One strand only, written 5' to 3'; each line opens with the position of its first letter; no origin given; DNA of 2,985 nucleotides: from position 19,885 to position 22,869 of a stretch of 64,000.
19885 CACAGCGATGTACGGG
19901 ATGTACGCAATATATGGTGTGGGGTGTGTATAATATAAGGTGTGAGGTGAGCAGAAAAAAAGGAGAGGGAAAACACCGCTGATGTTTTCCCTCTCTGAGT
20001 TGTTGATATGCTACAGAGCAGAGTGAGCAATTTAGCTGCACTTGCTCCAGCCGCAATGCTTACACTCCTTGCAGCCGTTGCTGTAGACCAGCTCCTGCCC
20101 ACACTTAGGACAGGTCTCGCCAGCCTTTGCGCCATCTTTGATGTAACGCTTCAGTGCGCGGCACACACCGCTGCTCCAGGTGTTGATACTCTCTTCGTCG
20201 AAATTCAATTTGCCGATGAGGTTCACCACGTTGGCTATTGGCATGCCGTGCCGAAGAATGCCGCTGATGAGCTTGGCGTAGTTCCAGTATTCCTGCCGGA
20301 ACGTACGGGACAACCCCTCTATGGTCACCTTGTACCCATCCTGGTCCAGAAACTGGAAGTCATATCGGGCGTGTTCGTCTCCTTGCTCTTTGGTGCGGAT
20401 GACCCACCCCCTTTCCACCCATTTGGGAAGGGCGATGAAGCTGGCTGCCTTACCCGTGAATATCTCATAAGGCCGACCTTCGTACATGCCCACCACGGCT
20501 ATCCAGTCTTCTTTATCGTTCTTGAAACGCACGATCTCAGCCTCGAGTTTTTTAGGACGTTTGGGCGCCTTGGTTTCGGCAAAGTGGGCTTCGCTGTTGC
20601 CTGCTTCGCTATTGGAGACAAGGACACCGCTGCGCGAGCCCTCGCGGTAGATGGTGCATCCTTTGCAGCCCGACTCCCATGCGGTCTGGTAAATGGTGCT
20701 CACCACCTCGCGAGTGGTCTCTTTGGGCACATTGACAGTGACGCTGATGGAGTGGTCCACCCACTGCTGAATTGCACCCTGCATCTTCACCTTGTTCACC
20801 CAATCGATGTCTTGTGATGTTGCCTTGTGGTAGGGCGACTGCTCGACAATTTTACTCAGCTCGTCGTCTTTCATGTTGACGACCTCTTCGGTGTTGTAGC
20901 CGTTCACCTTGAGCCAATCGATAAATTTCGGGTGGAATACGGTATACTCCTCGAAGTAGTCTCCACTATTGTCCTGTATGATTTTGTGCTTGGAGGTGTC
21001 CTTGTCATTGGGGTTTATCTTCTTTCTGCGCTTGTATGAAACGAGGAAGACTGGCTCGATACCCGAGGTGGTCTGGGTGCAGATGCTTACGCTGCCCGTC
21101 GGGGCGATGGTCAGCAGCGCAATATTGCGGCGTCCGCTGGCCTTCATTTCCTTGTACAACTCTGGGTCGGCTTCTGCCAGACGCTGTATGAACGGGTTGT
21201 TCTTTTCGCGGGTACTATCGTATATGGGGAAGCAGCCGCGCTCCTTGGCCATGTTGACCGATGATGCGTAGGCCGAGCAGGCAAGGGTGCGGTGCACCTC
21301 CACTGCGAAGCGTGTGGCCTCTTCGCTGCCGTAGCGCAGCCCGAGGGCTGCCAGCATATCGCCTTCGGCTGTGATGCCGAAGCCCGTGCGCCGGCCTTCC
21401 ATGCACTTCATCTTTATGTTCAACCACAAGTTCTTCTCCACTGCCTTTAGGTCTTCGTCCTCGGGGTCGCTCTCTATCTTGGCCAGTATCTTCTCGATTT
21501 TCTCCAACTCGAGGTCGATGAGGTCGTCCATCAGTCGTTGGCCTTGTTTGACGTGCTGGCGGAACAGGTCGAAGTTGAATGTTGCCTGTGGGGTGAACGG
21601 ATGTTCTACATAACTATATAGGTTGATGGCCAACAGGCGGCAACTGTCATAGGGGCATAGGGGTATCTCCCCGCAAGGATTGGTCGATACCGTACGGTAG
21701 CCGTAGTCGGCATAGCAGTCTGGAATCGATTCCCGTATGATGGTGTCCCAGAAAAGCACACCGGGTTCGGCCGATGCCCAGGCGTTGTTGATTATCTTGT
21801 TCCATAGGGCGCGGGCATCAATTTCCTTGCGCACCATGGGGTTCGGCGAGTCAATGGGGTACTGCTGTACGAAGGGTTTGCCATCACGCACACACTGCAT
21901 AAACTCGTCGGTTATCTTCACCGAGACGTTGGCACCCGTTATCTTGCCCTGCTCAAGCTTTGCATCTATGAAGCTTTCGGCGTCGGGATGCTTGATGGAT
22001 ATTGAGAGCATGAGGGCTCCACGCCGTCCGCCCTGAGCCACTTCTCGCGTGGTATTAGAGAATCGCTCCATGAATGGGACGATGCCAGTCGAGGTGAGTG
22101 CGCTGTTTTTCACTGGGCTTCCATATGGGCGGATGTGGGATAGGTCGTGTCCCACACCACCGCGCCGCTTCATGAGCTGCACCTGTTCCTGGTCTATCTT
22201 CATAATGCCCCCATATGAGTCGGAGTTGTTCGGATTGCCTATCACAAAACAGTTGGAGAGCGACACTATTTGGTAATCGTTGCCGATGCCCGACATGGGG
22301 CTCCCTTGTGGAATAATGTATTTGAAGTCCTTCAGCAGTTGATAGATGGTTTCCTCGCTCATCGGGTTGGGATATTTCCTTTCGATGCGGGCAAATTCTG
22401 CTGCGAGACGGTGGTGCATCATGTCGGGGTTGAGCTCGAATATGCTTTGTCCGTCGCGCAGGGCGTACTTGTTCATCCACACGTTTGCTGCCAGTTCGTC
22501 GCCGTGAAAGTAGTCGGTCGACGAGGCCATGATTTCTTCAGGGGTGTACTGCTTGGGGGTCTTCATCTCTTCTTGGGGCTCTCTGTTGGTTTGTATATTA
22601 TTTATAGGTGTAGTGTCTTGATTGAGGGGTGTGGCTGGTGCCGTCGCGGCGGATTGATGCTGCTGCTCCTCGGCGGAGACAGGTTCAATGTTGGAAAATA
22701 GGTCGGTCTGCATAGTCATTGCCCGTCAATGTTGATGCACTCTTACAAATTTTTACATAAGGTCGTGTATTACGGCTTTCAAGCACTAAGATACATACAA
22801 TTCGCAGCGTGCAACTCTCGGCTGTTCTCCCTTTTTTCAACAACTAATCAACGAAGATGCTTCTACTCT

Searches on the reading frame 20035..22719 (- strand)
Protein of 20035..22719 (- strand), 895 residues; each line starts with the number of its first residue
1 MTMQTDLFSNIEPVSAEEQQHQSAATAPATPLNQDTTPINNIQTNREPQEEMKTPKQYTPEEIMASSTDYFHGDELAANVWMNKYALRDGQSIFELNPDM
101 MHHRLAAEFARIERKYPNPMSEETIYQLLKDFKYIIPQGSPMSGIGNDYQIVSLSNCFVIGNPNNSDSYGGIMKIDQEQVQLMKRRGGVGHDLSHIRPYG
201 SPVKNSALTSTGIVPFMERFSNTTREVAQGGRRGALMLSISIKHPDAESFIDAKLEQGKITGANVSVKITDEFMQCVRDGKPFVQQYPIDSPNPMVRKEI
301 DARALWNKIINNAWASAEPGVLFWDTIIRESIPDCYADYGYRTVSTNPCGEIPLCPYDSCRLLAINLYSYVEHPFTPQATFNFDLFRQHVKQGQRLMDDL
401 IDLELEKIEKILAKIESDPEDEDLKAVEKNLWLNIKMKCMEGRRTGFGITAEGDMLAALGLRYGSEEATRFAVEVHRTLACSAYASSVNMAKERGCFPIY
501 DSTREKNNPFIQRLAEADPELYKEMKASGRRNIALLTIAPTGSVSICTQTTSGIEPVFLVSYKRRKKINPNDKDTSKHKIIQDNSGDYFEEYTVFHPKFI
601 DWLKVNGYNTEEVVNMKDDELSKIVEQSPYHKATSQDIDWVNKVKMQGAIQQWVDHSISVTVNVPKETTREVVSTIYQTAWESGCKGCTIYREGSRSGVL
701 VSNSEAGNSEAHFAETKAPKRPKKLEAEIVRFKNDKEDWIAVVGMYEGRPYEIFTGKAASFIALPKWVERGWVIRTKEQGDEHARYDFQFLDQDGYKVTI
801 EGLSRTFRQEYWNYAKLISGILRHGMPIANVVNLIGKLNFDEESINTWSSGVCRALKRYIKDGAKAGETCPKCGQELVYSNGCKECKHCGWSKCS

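Call 84: search_protein_families(library=pfam, max_evalue=0.001, proteins=[window:20035-22719:-])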
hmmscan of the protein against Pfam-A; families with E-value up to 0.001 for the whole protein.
window:20035-22719:- (895 aa): 2 families
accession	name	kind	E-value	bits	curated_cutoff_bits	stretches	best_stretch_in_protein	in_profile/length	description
PF02867.20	Ribonuc_red_lgC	-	5.1e-91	306.3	23.9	1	155-691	1-523/523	Ribonucleotide reductase, barrel domain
PF00317.26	Ribonuc_red_lgN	-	6.5e-06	26.6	28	1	74-137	4-65/77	Ribonucleotide reductase, all-alpha domain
